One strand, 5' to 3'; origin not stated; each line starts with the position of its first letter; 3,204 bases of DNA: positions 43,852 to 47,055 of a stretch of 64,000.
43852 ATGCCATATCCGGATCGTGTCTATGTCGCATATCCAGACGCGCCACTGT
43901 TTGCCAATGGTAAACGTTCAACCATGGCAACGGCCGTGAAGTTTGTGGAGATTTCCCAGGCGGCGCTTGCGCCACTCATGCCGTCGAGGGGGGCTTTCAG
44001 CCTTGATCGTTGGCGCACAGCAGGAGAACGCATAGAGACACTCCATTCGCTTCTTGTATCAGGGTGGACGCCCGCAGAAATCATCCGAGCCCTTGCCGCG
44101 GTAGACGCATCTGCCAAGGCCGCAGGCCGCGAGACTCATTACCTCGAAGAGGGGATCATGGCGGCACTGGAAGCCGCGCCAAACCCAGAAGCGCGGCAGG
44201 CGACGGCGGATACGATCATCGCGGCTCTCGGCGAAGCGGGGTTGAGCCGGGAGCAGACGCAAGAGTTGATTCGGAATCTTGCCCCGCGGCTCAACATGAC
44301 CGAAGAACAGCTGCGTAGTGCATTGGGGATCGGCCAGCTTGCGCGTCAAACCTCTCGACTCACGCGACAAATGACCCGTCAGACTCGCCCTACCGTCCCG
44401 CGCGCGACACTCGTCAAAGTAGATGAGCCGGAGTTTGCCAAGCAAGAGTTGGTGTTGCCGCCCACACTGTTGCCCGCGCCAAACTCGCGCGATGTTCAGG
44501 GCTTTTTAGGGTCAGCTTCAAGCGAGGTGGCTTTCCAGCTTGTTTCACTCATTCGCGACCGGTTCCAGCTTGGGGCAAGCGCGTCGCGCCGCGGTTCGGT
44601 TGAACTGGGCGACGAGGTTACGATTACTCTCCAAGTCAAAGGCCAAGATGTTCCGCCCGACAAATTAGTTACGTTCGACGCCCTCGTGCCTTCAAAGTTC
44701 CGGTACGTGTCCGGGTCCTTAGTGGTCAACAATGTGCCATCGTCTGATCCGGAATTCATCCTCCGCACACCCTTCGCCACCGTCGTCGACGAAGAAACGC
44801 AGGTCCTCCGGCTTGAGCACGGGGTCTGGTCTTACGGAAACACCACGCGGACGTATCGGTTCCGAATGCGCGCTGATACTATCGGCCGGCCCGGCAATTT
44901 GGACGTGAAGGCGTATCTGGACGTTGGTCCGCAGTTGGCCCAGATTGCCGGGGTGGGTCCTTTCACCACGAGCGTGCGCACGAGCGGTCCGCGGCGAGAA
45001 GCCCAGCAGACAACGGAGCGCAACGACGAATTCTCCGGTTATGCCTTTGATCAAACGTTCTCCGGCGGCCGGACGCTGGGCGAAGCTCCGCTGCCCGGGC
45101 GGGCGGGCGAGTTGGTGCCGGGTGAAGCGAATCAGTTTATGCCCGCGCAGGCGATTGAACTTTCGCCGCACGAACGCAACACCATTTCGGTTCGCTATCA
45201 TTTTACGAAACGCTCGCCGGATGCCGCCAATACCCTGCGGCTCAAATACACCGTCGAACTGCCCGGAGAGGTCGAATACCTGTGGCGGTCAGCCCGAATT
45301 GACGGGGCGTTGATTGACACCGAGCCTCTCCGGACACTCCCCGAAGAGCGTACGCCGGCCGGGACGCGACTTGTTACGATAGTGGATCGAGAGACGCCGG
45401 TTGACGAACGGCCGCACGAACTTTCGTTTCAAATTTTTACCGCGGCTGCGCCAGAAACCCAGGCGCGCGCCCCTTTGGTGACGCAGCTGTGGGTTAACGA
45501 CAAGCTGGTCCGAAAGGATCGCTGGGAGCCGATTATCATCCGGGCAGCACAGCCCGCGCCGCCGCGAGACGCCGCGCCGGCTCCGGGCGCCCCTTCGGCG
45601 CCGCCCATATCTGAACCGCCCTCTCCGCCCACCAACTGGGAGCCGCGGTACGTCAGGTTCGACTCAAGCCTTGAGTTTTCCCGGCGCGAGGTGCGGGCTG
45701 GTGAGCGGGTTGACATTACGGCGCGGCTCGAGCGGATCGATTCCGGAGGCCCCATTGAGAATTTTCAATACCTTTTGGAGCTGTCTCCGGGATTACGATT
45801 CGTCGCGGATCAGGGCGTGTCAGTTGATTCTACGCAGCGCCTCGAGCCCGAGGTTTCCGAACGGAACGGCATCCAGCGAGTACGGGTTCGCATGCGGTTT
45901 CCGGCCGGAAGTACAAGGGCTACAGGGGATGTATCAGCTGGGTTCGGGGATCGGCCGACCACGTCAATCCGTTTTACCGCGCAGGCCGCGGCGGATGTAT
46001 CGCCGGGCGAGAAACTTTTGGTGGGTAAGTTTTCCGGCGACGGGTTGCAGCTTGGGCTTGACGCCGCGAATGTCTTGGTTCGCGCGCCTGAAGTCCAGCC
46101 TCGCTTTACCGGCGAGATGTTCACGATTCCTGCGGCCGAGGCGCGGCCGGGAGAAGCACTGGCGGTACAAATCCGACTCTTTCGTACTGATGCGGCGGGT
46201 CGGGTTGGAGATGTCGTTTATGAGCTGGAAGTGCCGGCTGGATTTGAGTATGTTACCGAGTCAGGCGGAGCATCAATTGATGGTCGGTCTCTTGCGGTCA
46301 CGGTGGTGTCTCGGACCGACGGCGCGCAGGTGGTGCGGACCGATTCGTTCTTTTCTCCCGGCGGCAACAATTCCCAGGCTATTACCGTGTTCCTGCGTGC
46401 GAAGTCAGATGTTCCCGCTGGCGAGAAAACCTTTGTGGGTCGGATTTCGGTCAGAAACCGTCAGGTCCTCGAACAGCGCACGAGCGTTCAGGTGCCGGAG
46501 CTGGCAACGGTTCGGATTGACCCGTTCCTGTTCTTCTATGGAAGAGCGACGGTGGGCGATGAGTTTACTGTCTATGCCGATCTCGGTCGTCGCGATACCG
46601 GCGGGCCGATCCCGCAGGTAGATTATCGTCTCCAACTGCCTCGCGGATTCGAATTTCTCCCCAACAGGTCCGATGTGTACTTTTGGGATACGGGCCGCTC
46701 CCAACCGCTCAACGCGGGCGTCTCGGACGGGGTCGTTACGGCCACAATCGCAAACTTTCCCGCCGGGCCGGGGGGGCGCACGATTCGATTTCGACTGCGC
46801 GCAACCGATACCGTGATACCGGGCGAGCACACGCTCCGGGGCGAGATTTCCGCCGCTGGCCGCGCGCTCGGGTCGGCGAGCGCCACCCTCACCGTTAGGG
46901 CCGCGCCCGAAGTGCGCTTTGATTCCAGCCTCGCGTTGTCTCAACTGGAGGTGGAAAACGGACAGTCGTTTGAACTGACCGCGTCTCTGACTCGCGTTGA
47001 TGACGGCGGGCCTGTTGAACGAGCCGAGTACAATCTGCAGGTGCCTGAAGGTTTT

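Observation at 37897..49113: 11.2-kb gene for a 3738-aa surface protein combining a sialidase-like BNR propeller with about 12 copies of an uncharacterised ~150-aa module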

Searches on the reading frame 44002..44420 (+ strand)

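Call 69: search_protein_families(library=pfam, proteins=[window:44002-44420:+], max_evalue=1)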
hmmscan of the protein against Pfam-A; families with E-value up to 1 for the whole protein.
window:44002-44420:+ (139 aa): 7 families
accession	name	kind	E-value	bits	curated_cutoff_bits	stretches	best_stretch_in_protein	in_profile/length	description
PF22448.1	RepB_primase_C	-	2e-05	24.8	26.1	1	17-32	14-29/54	RepB DNA-primase C-terminal helical domain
PF04814.19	HNF-1_N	-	0.003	18.5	29.7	1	10-102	2-95/175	Hepatocyte nuclear factor 1 (HNF-1), N terminus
PF10397.14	ADSL_C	-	0.016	15.9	32.7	1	70-108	6-45/79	Adenylosuccinate lyase C-terminus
PF07499.19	RuvA_C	-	0.017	16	24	1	21-56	14-43/47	RuvA, C-terminal domain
PF04963.19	Sigma54_CBD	-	0.029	14.5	22.9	1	44-108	8-68/185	Sigma-54 factor, core binding domain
PF20062.4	DUF6461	-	0.035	13.9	23.2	0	17-42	26-50/215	Family of unknown function (DUF6461)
PF05396.16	Phage_T7_Capsid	-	0.04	14.7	27.1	1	63-102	30-71/188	Phage T7 capsid assembly protein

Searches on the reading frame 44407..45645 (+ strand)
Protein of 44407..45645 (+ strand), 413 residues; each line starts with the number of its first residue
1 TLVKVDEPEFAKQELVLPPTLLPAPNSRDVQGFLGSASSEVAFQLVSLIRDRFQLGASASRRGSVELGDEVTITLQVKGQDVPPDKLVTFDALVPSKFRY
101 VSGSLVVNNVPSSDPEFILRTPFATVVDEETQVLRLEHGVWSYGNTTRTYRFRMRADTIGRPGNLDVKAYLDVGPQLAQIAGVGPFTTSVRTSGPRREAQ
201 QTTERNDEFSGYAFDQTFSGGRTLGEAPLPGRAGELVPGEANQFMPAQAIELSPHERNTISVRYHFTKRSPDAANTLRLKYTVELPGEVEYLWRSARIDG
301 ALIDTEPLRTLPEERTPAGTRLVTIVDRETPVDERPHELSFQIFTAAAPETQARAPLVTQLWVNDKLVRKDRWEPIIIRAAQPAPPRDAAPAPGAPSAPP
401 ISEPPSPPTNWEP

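Call 58: find_homologous_proteins(query=window:44407-45645:+, max_evalue=0.001)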
Query window:44407-45645:+: 8000 candidates shared short words with the query, none scored E <= 0.001.

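Call 65: search_protein_families(library=ncbifam, proteins=[window:44407-45645:+], max_evalue=0.1)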
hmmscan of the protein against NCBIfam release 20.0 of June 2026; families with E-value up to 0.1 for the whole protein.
window:44407-45645:+ (413 aa): 0 families

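Call 69: search_protein_families(library=pfam, proteins=[window:44407-45645:+], max_evalue=1)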
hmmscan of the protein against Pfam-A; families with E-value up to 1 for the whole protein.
window:44407-45645:+ (413 aa): 0 families

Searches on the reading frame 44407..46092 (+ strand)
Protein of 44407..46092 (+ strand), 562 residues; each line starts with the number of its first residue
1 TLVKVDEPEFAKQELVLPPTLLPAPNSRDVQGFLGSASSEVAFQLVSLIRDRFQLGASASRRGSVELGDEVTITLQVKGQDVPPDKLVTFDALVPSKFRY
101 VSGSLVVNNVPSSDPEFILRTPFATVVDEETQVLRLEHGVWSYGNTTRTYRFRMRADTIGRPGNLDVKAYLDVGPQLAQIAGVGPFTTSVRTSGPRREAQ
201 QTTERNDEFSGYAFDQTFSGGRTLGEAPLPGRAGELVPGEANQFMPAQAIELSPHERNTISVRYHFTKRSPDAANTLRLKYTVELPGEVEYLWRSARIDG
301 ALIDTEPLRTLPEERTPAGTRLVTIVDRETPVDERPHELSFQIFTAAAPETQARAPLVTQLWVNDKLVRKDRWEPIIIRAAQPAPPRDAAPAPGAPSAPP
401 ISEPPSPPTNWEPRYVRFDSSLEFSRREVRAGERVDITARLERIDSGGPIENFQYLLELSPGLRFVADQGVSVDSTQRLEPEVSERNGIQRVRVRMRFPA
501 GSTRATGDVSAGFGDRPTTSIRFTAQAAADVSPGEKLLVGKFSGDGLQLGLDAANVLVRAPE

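Call 60: find_related_loci(query=A4, collection=genome_contigs, flank=6000)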
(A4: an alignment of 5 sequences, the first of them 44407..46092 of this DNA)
Query A4 (562 aa) in genome_contigs; peptide patterns used: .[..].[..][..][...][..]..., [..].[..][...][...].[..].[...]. (x = any residue, [..] = any of these).
24 stretches matched a pattern; 1 encode a relative of the query (tblastn E <= 1e-3); 1 distinct loci.
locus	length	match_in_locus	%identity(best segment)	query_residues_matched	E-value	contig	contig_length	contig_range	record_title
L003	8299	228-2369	37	31-562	8e-21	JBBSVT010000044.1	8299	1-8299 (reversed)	MAG: Nanoarchaeota archaeon isolate H14-bin056_1 H14_bin056_1_000000000044, whole genome shotgun sequence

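Call 61: find_related_loci(query=A4, collection=metagenome_contigs, flank=8000)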
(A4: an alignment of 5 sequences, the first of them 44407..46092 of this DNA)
Query A4 (562 aa) in metagenome_contigs; peptide patterns used: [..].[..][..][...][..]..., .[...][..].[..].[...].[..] (x = any residue, [..] = any of these).
370 stretches matched a pattern; 2 encode a relative of the query (tblastn E <= 1e-3); 2 distinct loci.
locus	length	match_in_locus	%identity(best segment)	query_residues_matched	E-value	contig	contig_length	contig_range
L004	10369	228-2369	37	31-562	3e-20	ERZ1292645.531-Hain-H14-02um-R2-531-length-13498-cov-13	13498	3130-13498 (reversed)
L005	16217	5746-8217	32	49-542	2e-13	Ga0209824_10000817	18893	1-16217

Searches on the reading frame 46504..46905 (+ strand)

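Call 69: search_protein_families(library=pfam, proteins=[window:46504-46905:+], max_evalue=1)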
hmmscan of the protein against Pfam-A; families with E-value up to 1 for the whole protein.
window:46504-46905:+ (134 aa): 1 family
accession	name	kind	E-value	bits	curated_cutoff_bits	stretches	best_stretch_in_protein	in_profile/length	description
PF12792.12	CSS-motif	-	0.013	15.3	23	1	35-128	87-181/209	CSS motif domain associated with EAL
